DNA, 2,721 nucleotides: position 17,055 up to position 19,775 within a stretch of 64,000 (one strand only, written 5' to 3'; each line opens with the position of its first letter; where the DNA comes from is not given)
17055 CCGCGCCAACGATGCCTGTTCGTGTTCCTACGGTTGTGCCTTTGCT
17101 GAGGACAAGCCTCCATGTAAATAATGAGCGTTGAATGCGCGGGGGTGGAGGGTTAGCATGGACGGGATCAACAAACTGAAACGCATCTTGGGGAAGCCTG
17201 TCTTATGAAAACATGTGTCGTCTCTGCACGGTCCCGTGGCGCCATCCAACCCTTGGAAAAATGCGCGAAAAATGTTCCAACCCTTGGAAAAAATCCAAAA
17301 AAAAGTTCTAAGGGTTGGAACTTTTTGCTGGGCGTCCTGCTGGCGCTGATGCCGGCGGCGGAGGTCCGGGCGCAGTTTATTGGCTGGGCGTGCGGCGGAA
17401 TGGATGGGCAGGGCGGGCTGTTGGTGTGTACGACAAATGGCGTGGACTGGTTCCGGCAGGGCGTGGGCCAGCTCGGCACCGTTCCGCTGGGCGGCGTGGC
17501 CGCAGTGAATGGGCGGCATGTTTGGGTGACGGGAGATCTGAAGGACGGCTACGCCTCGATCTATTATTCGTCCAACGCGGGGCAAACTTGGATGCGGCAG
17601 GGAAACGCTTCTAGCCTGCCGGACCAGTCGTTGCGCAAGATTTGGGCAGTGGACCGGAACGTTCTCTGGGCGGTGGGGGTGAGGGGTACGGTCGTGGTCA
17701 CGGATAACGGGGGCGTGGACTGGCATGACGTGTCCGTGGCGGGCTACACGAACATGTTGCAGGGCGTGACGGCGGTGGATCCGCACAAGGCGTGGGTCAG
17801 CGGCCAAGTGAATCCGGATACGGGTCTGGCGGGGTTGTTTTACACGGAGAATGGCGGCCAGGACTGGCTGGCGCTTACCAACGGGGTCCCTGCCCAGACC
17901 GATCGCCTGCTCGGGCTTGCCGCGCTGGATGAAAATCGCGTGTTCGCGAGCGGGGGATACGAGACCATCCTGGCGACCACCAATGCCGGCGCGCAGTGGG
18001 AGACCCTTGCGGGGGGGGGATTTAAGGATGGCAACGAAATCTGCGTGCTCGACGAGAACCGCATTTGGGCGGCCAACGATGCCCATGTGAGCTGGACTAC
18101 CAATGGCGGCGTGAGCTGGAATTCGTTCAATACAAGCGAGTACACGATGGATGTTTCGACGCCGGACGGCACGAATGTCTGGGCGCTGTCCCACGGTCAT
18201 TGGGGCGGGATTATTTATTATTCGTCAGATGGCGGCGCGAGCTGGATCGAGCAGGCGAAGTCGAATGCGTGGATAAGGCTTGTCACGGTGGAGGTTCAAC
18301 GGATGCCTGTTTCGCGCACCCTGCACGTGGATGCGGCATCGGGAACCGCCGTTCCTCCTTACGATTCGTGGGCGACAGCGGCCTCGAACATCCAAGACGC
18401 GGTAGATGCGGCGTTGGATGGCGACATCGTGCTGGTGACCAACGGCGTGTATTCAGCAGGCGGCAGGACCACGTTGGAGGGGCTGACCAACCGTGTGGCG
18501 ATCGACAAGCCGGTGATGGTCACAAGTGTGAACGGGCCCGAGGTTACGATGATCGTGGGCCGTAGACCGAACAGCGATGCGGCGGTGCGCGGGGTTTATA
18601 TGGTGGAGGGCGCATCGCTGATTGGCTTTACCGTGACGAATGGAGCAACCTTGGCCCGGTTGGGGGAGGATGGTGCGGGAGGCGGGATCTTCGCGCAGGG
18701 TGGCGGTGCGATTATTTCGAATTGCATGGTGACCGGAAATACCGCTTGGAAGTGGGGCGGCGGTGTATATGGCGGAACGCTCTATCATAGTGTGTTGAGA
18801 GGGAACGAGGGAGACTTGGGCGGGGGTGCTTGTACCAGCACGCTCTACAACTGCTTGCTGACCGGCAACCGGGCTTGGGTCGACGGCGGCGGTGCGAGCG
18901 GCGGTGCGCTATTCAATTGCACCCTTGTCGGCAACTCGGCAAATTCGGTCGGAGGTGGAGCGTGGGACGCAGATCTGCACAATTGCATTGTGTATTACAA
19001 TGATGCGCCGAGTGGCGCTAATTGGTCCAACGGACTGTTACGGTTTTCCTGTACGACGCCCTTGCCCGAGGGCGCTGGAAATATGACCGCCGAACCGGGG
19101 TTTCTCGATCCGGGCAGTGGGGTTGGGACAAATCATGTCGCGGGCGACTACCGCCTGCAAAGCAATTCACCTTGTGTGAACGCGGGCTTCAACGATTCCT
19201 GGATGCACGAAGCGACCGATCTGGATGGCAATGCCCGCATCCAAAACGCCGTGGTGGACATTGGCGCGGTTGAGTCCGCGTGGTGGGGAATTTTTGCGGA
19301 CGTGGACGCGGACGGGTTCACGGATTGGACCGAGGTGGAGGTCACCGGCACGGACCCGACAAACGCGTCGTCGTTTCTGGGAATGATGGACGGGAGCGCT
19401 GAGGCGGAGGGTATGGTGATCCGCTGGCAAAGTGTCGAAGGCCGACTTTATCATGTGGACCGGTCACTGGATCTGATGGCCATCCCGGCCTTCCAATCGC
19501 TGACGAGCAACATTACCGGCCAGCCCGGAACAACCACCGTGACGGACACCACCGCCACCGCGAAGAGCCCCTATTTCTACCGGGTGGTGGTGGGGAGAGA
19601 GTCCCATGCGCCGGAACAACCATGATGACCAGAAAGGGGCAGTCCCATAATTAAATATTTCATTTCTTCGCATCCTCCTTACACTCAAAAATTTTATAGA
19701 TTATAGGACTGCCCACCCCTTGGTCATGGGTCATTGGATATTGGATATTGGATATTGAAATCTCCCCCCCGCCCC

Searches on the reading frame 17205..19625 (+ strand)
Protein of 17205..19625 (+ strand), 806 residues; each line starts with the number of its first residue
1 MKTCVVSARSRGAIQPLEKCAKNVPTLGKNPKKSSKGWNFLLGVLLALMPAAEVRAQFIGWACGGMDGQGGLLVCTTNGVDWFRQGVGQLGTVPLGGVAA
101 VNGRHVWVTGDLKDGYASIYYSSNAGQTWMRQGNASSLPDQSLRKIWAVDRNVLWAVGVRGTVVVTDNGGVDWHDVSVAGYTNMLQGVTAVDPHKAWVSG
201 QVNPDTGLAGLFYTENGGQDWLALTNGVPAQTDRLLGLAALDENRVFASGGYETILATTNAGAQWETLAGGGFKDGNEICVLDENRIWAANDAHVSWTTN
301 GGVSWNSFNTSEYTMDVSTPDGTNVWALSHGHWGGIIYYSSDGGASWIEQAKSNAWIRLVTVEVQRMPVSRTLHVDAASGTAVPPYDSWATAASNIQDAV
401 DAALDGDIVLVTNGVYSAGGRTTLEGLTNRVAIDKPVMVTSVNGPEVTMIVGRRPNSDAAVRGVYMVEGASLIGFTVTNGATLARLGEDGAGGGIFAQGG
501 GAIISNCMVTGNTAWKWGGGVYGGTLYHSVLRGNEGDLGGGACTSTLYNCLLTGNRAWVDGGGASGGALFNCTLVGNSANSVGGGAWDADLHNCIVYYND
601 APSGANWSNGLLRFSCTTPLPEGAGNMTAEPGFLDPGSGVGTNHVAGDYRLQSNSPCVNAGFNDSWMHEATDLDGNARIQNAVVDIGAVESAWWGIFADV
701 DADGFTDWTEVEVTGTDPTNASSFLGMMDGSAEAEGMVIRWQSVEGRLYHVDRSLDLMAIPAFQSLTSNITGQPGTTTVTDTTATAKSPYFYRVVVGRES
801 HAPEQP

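Call 17: search_protein_families(library=pfam, proteins=[window:17205-19625:+])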
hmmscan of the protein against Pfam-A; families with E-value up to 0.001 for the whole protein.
window:17205-19625:+ (806 aa): 1 family
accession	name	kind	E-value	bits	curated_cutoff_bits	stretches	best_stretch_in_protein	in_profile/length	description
PF15902.12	Sortilin-Vps10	-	1.9e-06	27.4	33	0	118-228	2-116/446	Sortilin, neurotensin receptor 3,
